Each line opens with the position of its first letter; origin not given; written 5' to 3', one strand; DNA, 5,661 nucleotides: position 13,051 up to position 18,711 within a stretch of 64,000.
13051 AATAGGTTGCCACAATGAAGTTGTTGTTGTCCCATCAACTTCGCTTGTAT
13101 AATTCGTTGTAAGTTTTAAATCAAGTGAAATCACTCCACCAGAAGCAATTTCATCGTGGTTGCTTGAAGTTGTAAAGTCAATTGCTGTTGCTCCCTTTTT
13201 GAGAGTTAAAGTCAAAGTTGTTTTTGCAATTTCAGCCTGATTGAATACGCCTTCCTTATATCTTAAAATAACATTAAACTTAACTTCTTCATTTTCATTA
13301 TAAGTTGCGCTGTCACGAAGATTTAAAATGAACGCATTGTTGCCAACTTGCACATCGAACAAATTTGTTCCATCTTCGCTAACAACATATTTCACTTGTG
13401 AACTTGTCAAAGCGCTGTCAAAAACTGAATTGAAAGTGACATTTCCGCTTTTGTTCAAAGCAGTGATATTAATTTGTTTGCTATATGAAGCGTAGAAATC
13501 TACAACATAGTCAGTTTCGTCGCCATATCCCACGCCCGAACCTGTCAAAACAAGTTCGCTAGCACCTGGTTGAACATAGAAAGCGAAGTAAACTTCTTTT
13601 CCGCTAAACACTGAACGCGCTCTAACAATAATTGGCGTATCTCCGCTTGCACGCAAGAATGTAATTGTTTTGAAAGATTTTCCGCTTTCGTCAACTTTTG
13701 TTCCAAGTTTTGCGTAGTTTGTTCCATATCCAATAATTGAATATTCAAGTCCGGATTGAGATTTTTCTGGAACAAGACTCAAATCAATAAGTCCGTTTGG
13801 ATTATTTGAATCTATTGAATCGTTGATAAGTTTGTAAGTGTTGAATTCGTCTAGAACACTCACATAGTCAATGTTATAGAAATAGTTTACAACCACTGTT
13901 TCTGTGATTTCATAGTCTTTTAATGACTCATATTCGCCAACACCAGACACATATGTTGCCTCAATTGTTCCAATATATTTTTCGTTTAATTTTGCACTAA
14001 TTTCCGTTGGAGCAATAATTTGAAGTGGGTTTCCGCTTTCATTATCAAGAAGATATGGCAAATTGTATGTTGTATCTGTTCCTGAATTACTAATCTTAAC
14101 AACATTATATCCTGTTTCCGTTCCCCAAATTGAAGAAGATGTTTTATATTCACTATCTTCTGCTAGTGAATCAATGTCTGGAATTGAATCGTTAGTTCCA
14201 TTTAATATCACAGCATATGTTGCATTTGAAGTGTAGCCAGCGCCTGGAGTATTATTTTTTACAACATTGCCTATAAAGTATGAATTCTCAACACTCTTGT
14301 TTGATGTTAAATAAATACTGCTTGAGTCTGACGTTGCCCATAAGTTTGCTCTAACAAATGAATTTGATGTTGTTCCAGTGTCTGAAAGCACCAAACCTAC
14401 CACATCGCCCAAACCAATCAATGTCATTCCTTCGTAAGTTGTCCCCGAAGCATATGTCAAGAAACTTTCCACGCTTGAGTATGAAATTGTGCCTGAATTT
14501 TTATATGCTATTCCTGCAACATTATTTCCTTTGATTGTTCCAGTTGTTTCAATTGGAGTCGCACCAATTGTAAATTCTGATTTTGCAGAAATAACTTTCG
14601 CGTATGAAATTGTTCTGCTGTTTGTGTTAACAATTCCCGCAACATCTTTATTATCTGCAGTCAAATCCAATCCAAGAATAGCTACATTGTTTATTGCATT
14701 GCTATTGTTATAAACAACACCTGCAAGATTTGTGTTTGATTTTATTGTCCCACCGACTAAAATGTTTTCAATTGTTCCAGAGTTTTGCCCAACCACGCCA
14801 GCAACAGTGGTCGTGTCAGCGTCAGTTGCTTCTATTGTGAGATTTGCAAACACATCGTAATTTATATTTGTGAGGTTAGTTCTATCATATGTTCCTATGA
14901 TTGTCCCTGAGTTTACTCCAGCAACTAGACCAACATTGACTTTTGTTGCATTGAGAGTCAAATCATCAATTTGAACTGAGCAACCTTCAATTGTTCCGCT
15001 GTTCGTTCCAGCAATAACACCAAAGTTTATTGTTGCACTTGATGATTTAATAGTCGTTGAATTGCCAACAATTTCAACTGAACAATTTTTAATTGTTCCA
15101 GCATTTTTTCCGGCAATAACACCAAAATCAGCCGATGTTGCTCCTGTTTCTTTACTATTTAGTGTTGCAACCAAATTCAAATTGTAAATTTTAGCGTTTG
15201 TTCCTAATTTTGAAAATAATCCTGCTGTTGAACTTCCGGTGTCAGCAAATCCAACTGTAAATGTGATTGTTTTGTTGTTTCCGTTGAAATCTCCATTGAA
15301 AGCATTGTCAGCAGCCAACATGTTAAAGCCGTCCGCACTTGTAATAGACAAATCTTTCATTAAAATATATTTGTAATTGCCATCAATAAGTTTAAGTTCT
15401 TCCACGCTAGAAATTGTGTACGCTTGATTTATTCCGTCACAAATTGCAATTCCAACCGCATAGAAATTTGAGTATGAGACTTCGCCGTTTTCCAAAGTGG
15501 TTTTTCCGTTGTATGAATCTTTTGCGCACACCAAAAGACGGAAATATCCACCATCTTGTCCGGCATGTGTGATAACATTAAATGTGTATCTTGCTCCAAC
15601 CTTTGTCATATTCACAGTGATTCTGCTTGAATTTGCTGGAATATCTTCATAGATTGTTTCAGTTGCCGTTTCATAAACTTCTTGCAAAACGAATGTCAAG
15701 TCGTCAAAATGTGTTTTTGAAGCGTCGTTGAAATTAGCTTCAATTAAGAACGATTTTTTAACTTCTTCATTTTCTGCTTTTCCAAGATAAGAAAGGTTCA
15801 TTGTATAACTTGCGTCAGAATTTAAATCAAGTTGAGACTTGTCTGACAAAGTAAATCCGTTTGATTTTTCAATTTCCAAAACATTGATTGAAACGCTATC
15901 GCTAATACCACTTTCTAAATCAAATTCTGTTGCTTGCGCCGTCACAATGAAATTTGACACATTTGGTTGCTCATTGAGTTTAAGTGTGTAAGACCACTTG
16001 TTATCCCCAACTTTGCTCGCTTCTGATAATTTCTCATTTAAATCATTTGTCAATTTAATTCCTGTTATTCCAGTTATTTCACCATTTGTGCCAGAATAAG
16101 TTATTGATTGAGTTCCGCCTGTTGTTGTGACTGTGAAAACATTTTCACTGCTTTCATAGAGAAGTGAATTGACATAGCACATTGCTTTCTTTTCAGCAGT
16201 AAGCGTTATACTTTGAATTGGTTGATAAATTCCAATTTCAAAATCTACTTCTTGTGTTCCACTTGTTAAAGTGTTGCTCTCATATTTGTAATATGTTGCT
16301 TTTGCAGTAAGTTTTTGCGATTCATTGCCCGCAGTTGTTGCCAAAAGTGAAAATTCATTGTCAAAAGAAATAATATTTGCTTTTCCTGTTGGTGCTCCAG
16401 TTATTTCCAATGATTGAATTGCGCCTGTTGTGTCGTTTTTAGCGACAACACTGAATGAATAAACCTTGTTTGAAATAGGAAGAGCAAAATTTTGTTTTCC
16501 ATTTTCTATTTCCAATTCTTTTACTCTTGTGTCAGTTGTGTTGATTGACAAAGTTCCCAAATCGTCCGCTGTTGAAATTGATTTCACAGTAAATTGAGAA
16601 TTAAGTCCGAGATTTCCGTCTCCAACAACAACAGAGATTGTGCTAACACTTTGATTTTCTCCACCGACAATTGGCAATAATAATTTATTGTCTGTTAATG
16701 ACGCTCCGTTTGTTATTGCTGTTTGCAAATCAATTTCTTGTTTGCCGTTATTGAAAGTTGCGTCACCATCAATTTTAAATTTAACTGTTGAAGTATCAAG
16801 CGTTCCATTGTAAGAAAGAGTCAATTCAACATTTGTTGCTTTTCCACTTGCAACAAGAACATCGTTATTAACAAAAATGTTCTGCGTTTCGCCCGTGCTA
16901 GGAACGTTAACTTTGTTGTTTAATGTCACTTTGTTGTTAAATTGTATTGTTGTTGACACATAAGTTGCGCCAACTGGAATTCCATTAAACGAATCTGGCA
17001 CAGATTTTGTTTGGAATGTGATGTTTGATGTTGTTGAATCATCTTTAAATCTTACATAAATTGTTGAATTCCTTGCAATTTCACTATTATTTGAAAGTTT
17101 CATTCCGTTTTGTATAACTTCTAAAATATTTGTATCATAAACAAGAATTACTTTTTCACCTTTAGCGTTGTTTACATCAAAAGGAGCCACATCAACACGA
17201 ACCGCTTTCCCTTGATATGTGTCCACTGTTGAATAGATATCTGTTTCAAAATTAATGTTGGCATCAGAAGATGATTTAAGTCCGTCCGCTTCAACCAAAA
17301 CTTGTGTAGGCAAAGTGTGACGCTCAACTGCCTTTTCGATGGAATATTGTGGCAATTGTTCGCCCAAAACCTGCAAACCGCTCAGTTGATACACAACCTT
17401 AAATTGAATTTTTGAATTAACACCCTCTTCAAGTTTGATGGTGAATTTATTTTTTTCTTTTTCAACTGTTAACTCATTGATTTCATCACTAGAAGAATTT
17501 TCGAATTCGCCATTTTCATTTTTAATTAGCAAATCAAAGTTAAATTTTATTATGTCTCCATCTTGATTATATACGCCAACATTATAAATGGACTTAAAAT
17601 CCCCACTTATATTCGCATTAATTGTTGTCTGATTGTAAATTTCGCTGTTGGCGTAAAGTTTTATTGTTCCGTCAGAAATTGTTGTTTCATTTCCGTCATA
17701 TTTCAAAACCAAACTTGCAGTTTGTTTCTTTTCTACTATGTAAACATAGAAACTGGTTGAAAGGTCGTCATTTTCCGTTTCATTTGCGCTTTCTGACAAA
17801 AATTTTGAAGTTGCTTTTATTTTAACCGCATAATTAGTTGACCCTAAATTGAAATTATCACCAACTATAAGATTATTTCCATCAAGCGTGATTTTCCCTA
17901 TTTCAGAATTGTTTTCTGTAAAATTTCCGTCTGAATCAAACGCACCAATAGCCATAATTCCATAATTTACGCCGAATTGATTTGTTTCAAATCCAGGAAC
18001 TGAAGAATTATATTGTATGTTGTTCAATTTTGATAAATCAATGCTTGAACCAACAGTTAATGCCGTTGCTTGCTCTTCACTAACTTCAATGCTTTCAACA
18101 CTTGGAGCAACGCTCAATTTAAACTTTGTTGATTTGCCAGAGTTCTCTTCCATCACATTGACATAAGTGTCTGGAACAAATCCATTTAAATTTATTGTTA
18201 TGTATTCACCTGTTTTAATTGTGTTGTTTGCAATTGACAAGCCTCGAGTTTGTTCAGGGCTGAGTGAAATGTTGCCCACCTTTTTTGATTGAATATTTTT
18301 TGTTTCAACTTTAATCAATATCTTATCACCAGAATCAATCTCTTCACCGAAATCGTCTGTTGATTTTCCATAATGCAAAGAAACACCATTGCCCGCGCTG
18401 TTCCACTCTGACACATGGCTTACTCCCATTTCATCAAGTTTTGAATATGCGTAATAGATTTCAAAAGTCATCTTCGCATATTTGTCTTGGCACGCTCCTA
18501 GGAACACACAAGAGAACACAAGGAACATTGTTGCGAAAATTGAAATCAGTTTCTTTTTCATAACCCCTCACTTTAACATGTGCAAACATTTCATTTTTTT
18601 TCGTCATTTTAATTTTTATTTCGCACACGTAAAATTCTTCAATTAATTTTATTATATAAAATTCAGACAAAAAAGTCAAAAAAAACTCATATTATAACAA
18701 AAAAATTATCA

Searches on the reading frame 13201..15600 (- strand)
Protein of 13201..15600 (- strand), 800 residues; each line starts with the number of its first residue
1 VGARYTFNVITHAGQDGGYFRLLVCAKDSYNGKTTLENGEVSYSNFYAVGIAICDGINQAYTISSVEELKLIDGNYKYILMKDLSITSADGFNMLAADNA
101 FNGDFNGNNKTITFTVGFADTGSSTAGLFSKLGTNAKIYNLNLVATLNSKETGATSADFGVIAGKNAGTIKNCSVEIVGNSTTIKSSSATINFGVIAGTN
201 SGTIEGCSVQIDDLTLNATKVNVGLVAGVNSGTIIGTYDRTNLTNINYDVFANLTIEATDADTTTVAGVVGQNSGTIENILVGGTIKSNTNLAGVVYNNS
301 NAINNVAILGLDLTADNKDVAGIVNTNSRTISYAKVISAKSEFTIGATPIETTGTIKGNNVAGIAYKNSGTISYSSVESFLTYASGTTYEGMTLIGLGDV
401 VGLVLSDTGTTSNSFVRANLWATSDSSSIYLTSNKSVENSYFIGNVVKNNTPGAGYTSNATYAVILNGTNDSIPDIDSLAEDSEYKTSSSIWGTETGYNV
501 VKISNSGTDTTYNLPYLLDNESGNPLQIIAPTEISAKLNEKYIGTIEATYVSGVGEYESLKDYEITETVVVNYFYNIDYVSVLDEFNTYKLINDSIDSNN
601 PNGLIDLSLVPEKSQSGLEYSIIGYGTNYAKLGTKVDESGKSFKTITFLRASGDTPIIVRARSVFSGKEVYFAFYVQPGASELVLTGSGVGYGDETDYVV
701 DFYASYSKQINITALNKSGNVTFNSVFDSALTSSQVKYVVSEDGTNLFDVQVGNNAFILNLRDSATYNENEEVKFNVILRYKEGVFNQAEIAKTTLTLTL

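Call 19: search_protein_families(library=pfam, proteins=[window:13201-15600:-], max_evalue=10)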
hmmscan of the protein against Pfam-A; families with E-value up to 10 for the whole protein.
window:13201-15600:- (800 aa): 1 family
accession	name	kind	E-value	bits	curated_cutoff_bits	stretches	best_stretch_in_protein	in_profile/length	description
PF03444.21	HrcA_DNA-bdg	-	0.091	12.9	21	0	262-281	25-44/79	Winged helix-turn-helix transcription repressor, HrcA DNA-binding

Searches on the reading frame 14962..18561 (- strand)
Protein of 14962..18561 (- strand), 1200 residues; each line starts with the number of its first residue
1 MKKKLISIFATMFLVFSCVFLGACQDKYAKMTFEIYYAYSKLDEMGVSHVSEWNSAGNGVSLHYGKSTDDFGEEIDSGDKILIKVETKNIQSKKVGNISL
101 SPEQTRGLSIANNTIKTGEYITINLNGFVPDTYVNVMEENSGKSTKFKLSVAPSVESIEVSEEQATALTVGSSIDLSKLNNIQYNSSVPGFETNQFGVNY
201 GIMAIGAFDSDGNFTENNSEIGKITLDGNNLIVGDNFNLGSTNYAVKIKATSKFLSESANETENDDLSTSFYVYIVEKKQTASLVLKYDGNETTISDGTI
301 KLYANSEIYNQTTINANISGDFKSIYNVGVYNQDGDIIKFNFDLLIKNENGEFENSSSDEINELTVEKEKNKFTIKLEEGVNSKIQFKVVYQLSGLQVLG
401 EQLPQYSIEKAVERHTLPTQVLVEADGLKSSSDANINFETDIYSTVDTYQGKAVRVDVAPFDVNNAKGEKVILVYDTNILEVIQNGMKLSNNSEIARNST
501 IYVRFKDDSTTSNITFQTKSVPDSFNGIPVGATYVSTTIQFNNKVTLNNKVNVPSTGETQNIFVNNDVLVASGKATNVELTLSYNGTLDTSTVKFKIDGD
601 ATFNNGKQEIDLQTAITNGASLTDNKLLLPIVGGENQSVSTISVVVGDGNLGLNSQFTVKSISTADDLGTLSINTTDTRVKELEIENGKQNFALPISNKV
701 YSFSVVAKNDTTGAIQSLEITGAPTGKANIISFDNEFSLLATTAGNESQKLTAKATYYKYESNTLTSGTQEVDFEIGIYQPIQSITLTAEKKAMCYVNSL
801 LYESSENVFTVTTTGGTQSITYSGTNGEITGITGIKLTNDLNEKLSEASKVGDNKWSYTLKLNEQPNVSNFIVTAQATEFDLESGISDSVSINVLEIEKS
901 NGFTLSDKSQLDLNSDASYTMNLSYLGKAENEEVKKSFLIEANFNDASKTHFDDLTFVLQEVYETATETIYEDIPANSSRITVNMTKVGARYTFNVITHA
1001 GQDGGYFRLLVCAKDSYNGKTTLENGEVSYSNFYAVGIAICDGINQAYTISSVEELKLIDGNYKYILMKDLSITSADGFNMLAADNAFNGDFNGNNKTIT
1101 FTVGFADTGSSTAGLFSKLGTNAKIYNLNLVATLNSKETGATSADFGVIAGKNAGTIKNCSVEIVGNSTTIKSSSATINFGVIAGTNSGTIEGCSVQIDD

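Call 19: search_protein_families(library=pfam, proteins=[window:15601-18561:-], max_evalue=10)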
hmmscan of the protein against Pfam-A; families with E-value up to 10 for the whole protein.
window:15601-18561:- (987 aa): 0 families

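Call 62: find_homologous_proteins(query=window:16162-18561:-)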
Query window:16162-18561:-: 8000 candidates shared short words with the query, none scored E <= 0.001.

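Call 65: search_protein_families(library=ncbifam, proteins=[window:14962-18561:-], max_evalue=0.1)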
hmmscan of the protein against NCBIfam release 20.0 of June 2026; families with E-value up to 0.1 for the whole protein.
window:14962-18561:- (1200 aa): 1 family
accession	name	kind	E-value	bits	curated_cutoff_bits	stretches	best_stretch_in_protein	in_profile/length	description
TIGR02892.1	spore_yabP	equivalog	0.034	14.2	75.4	0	657-704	22-69/85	sporulation protein YabP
